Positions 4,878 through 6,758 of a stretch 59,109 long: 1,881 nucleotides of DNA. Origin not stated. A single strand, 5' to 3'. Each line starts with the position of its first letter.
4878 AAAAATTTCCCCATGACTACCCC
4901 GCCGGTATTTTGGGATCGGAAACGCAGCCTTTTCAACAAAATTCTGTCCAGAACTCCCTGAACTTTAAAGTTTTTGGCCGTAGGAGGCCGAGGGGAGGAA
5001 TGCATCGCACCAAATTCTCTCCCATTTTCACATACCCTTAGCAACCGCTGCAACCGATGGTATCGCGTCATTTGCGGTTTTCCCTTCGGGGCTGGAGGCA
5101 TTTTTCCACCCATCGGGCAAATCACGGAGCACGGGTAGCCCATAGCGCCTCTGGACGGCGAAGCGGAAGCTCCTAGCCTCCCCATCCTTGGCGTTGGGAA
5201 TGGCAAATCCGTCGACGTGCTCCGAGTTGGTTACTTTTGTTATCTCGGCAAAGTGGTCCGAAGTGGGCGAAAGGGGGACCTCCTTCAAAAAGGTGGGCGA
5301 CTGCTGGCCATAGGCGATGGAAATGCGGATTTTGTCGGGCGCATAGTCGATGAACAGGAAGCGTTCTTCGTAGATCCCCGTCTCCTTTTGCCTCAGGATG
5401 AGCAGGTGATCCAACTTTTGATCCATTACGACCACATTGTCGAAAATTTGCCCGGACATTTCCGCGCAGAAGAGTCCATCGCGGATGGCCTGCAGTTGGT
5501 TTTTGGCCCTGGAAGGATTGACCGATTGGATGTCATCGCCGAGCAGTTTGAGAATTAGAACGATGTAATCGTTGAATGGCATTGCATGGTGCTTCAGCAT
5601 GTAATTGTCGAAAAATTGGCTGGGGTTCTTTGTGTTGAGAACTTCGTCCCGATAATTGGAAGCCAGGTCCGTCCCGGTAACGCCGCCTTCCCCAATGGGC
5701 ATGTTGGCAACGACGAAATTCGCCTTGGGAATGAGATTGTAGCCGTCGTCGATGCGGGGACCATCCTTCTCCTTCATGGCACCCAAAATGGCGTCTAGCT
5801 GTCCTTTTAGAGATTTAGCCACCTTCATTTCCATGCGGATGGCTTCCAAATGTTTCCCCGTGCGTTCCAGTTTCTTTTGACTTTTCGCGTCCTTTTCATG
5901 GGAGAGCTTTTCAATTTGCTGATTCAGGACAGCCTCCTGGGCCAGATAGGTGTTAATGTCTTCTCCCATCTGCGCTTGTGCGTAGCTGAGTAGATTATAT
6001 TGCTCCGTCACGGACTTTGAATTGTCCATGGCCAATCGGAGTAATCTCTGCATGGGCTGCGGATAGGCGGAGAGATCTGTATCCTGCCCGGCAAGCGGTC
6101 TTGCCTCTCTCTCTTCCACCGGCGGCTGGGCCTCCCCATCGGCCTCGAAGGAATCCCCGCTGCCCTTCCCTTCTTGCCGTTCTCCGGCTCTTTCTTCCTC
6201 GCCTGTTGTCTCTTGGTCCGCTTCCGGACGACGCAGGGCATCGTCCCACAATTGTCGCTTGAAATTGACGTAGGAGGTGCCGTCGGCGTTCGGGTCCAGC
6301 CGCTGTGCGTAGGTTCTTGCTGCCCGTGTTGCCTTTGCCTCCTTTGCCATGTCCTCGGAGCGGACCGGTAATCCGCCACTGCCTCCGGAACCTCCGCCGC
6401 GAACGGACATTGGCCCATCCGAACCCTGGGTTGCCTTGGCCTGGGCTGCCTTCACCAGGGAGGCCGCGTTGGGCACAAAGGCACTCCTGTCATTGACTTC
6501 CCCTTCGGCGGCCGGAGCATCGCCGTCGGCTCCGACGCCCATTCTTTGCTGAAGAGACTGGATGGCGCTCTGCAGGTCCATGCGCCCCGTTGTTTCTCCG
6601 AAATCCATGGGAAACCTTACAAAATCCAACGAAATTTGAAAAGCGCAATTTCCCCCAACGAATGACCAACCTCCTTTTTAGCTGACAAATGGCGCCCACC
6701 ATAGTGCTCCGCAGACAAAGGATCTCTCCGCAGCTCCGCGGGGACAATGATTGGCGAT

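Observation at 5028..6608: Orphan YopN/CopN (SctW)-like type III secretion gatekeeper homologue with a ~190-aa disordered N-terminal extension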

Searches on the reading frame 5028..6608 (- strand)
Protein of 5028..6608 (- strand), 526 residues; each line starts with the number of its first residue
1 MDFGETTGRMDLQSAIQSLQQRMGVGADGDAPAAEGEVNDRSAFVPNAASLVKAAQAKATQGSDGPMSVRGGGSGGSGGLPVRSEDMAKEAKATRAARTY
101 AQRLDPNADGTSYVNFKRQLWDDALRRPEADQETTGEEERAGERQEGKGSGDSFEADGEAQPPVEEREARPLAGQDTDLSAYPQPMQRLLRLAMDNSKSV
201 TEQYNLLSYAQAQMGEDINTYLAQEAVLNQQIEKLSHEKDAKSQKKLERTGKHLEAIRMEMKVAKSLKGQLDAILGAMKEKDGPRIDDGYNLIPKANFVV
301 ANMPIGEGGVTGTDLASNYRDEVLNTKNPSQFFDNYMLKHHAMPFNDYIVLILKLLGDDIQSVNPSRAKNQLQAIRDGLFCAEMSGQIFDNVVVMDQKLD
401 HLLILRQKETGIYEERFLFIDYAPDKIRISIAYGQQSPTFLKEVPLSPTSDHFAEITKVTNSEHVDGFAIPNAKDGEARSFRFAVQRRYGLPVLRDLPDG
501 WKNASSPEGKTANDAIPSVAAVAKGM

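Call 3: search_protein_families(library=pfam, proteins=[window:5028-6608:-], max_evalue=10)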
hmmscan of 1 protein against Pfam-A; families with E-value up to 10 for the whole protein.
window:5028-6608:- (526 aa): 1 family
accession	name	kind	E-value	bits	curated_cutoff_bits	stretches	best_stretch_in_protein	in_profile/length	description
PF08647.16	BRE1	-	0.032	14.8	27.9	1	212-280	13-80/95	BRE1 E3 ubiquitin ligase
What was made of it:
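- On SctW / HrpJ gatekeeper family: No hit at E ≤ 10 for the window protein (call 3).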

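Call 4: search_protein_families(library=ncbifam, proteins=[window:5028-6608:-], max_evalue=10)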
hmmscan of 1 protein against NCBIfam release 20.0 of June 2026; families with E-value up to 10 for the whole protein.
window:5028-6608:- (526 aa): 1 family
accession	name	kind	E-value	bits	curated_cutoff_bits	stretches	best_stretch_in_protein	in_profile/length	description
NF047685.1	TeichurnBiosyTuaF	equivalog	0.21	11.3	340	1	208-268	122-183/225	teichuronic acid biosynthesis protein TuaF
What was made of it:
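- Direct Pfam/NCBIfam searches give no hit (calls 3, 4).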

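Call 5: search_solved_structures(query=window:5028-6608:-, max_evalue=10, show_alignments=3)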
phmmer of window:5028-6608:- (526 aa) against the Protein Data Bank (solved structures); distinct sequences matched with E-value up to 10: 1.
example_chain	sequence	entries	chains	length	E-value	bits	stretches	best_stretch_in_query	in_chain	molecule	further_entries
6r2q_B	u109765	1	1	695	0.56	12.5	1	318-477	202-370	Uncharacterized protein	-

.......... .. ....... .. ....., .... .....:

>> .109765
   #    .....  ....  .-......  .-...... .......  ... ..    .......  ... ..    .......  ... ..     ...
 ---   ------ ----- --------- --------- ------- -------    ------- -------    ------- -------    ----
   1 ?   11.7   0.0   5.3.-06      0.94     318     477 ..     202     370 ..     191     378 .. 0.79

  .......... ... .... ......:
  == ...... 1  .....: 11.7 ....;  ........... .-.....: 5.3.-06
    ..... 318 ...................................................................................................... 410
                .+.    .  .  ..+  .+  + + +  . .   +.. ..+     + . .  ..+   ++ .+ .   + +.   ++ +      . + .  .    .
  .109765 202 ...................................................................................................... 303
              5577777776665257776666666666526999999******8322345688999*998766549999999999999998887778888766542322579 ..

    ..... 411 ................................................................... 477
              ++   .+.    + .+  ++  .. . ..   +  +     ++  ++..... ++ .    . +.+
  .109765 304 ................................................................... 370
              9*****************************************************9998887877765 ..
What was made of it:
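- Tried and rejected: phmmer against PDB gave nothing relevant (call 5).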

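Call 6: find_homologous_proteins(query=window:5028-6608:-, max_evalue=0.001)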
Query window:5028-6608:- (526 aa): 9 proteins with E <= 0.001 among 8000 candidates.
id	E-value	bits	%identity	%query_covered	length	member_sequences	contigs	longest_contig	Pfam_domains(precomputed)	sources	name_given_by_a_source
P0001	0.0e+0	1169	100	100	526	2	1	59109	-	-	-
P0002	3.3e-128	447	48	94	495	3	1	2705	-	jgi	jgi:hypothetical protein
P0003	5.9e-120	420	47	93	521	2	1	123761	-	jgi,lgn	jgi:hypothetical protein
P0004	1.7e-109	385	41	95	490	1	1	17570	-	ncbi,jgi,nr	ncbi:MAG: hypothetical protein LBC42_03295 [Puniceicoccales bacterium]|jgi:hypothetical protein|nr:h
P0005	3.4e-94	335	38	89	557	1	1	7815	-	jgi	jgi:hypothetical protein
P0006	4.0e-85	305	41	86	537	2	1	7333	-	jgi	jgi:hypothetical protein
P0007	2.1e-84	303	37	87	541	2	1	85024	-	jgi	jgi:hypothetical protein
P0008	7.8e-78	281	37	90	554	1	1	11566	-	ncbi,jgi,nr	ncbi:MAG: hypothetical protein LBB14_01160 [Puniceicoccales bacterium]|jgi:hypothetical protein|nr:h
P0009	3.4e-72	262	42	73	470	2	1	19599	-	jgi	jgi:hypothetical protein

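Call 9: search_solved_structures(query=A1, max_evalue=10, show_alignments=3)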
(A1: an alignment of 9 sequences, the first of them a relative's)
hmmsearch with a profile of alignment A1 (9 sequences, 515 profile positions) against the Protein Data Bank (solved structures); distinct sequences matched with E-value up to 10: 1.
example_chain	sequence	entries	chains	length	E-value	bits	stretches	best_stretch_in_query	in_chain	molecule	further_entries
7yyg_A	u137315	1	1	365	0.064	15.3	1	248-384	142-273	Putative outer protein N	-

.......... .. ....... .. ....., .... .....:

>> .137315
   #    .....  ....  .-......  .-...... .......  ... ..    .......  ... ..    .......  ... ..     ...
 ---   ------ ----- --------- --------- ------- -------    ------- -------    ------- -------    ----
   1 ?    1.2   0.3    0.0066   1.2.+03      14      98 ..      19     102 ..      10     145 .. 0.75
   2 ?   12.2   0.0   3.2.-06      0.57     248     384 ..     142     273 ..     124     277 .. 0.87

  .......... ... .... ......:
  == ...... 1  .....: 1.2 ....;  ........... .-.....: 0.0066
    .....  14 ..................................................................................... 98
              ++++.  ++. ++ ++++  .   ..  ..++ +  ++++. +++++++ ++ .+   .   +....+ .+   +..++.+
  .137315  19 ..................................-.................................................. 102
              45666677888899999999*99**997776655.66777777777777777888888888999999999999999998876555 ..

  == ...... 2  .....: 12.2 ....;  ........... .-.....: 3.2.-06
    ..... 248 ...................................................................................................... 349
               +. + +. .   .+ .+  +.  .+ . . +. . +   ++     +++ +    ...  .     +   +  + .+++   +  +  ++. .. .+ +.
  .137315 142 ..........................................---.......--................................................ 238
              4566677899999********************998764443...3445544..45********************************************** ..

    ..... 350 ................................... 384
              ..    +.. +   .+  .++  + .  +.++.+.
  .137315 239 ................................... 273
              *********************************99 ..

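Call 11: search_protein_families(library=pfam, alignment_id=A1, max_evalue=1)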
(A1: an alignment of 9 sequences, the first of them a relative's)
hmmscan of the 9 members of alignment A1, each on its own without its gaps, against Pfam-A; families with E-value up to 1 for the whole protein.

A. member 1, P0001 (526 aa): 1 family
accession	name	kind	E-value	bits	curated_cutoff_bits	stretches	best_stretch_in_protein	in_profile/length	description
PF08647.16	BRE1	-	0.032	14.8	27.9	1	212-280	13-80/95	BRE1 E3 ubiquitin ligase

B. families by the number of members that match (of 9 scanned): 8 families
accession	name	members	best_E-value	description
PF16591.11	HBM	1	0.02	Helical bimodular sensor domain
PF08647.16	BRE1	1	0.032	BRE1 E3 ubiquitin ligase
PF11483.13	DUF3209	1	0.035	Protein of unknown function (DUF3209)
PF19795.4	DUF6279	1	0.042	Family of unknown function (DUF6279)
PF07201.16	HrpJ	1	0.058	HrpJ-like domain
PF06825.17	HSBP1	1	0.18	Heat shock factor binding protein 1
PF01956.21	EMC3_TMCO1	1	0.18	Integral membrane protein EMC3/TMCO1-like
PF18990.6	DUF5723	1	0.23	Family of unknown function (DUF5723)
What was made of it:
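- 5118..5372 (-): Residues 413-497: C-terminal β-β-β-α-β-α domain with an RNase H-like (YqgF/RuvX-like) fold and a conserved RYG(L)P motif. It occupies the position of the TyeA / third X-bundle. No TyeA hit (call 11).
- On SctW / HrpJ gatekeeper family: One of nine family members reaches E = 0.058, below the cut-off (call 11). No TyeA hit in any of nine members (call 11).
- Direct Pfam HrpJ scoring fails (calls 3, 11).
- Tried and rejected: Only noise appeared (BRE1, TuaF) (calls 3, 4, 11).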

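Call 14: find_encoding_contigs(protein=P0003, flank=10000, max_places=3)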
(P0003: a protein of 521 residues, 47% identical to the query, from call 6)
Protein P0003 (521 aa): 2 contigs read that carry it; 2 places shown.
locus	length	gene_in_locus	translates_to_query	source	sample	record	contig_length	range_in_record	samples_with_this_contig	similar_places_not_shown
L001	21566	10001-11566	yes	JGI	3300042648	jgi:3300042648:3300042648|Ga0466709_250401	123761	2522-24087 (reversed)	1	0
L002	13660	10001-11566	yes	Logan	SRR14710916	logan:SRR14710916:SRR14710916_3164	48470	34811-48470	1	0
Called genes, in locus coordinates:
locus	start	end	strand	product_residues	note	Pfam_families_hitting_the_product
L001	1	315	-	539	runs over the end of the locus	PF00535:Glycos_transf_2, PF10111:Glyco_tranf_2_2 (weak)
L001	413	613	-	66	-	-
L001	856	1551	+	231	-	-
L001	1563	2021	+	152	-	-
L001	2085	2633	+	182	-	PF01832:Glucosaminidase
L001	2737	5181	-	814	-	PF13174:TPR_6 (faint)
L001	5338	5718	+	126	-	-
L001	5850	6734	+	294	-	PF05711:TylF (weak)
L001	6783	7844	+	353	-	PF00005:ABC_tran, PF13304:AAA_21 (faint), PF08402:TOBE_2 (weak)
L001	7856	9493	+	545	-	PF13343:SBP_bac_6, PF13416:SBP_bac_8 (weak), PF13531:SBP_bac_11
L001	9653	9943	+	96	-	-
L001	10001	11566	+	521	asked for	-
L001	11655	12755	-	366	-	-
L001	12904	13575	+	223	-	PF13580:SIS_2, PF01380:SIS (weak)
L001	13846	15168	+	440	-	PF02899:Phage_int_SAM_1 (weak), PF00589:Phage_integrase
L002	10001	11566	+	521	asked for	-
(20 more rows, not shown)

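Call 15: find_encoding_contigs(protein=P0007, flank=10000, max_places=3)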
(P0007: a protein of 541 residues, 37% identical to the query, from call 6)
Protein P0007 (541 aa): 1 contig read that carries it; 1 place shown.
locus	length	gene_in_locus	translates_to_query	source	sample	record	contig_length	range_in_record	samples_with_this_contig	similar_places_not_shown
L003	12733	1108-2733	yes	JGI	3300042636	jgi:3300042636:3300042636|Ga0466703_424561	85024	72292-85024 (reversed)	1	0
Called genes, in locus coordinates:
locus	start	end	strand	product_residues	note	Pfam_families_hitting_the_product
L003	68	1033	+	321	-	-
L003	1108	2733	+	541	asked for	-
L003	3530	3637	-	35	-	-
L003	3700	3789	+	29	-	-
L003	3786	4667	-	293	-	-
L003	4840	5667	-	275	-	PF00005:ABC_tran, PF02463:SMC_N (faint), PF13304:AAA_21 (faint)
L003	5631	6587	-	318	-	PF02653:BPD_transp_2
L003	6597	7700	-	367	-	PF04392:ABC_sub_bind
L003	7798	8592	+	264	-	PF04085:MreC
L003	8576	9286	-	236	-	PF03938:OmpH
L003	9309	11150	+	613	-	PF07973:tRNA_SAD, PF00587:tRNA-synt_2b, PF03129:HGTP_anticodon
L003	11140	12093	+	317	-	PF02517:Rce1-like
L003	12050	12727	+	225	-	-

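Call 16: predict_structure(alignment_id=A1)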
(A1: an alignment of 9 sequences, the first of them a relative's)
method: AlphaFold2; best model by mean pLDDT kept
length: 526 residues; sequences in the alignment: 9
mean_pLDDT: 68.0   pTM: 0.42
mean pLDDT of the five models: 68.0, 59.6, 58.7, 54.1, 52.2
residues with pLDDT >= 90: 69; 70-90: 253; 50-70: 58; < 50: 146
segments of 3 or more residues with pLDDT < 50: 1-10, 22-82, 128-174, 503-526
pLDDT, mean of each block of 10 residues (from residue 1): 34 52 37 27 36 46 34 32 62 86 76 90 71 30 29 30 35 60 80 80 89 92 91 87 88 90 91 89 68 73 61 76 73 69 75 83 71 84 80 74 80 87 90 84 82 84 86 85 86 79 44 38 38
secondary structure, 60 per line:
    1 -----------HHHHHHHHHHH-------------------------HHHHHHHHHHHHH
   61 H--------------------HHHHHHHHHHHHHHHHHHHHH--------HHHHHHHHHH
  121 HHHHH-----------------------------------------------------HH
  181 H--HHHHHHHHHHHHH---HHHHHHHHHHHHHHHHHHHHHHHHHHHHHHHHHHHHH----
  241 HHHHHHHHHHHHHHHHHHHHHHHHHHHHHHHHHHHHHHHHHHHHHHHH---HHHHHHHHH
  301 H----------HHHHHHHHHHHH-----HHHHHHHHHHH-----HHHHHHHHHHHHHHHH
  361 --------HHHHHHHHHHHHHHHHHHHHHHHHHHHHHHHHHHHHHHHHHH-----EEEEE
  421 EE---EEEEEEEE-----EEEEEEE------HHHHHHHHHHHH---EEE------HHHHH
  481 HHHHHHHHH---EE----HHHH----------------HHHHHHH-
elements in order: H12-22 H48-61 H82-102 H111-125 H184-196 H200-236 H241-288 H292-301 H312-323 H329-339 H345-360 H369-410 E416-422 E426-433 E439-445 H452-463 E467-469 H476-489 H499-502 H519-525
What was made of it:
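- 5826..5957 (-): Residues 218-261: ~44-residue helical-hairpin ('coiled-coil') insertion relative to classical SctW. It is shared with the sister-clade gatekeepers. Helices 200-236 and 241-288 (call 16).
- Checked: AF2 pLDDT is below 50 for residues 1-10, 22-82, 128-174 and 503-526 (call 16). The 'coiled-coil block' corresponds to two very long helices, 200-236 and 241-288 (call 16).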

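Call 19: fold_search(model_id=the predicted structure, library=pdb)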
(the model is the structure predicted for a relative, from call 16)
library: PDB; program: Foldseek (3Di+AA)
matches with E <= 10: 841; with E <= 0.001: 0
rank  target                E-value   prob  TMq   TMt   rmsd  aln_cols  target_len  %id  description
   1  7ess_A                1.4e-03  1.00  0.15  0.48   2.9        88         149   17  Structure-guided studies of the Holliday junction resolvase RuvX provide novel insights into ATP-stimulated cleavage o (released 2021-05-26)
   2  7ess_B                1.4e-03  1.00  0.14  0.46   3.0        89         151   17  Structure-guided studies of the Holliday junction resolvase RuvX provide novel insights into ATP-stimulated cleavage o (released 2021-05-26)
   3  9y93_A                3.4e-03  1.00  0.21  0.36  10.8       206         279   12  Tetrameric InvE from Salmonella Typhimurium (released 2026-01-21)
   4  7yyg                  4.7e-03  1.00  0.24  0.41   8.4       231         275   19  Crystal structure of gatekeeper of type III secretion system in Bordetella BopN (released 2023-03-01)
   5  7w89                  5.7e-03  1.00  0.13  0.52   3.7        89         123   15  The structure of Deinococcus radiodurans Yqgf (released 2022-08-17)
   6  1xl3_B                7.8e-03  1.00  0.22  0.49  15.8       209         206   20  Complex structure of Y.pestis virulence Factors YopN and TyeA (released 2005-03-22)
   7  3hrg                  1.0e-02  1.00  0.13  0.25   7.9        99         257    8  Crystal structure of Bacteroides thetaiotaomicron BT_3980, protein with actin-like ATPase fold and unknown function (NP_ (released 2009-06-23)
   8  3oby_B                1.2e-02  1.00  0.15  0.23   7.6       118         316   14  Crystal structure of Archaeoglobus fulgidus Pelota reveals inter-domain structural plasticity (released 2010-09-01)
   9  4htl                  1.7e-02  1.00  0.13  0.21   4.2        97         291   20  Lmo2764 protein, a putative N-acetylmannosamine kinase, from Listeria monocytogenes (released 2012-11-14)
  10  3oby_A                1.9e-02  1.00  0.15  0.23   7.4       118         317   15  Crystal structure of Archaeoglobus fulgidus Pelota reveals inter-domain structural plasticity (released 2010-09-01)
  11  2qi2                  2.2e-02  1.00  0.14  0.22   7.8       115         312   12  Crystal structure of the Thermoplasma acidophilum Pelota protein (released 2007-10-09)
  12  5b8h_A                2.3e-02  1.00  0.12  0.22   3.8        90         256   18  Crystal Structure of Type III pantothenate kinase (PanK III) from Burkholderia cenocepacia complexed with pantothenate (released 2015-05-13)
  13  8dk2_D                2.3e-02  0.14  0.10  0.08  45.4       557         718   11  CryoEM structure of Pseudomonas aeruginosa PA14 JetABC in an unclamped state trapped in ATP dependent dimeric form (released 2022-10-05)
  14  5e6f_A                2.8e-02  1.00  0.13  0.43   4.0        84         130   10  Canarypox virus resolvase (released 2016-03-30)
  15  2hoe                  2.9e-02  1.00  0.13  0.18   4.4       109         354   12  Crystal structure of N-acetylglucosamine kinase (TM1224) from Thermotoga maritima at 2.46 A resolution (released 2006-08-15)
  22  4nrh_C                5.4e-02  1.00  0.25  0.42   9.9       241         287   13  CopN-Scc3 complex (released 2014-10-15)
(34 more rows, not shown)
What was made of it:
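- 5373..6083 (-): Residues 176-412: SctW/HrpJ-like helical domain, equivalent to X-bundles 1 and 2 of gatekeepers. Foldseek hits InvE, BopN, YopN, MxiC and CopN (call 19).
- On SctW / HrpJ gatekeeper family: The helical part (184-410) matches all solved gatekeepers over 206-259 columns with TMt 0.35-0.49 (call 19).
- Closest known: SctW gatekeeper family. Same: The predicted fold matches InvE, BopN, YopN, MxiC and CopN (call 19).
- Foldseek with the AF2 model returns all solved gatekeepers (call 19).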
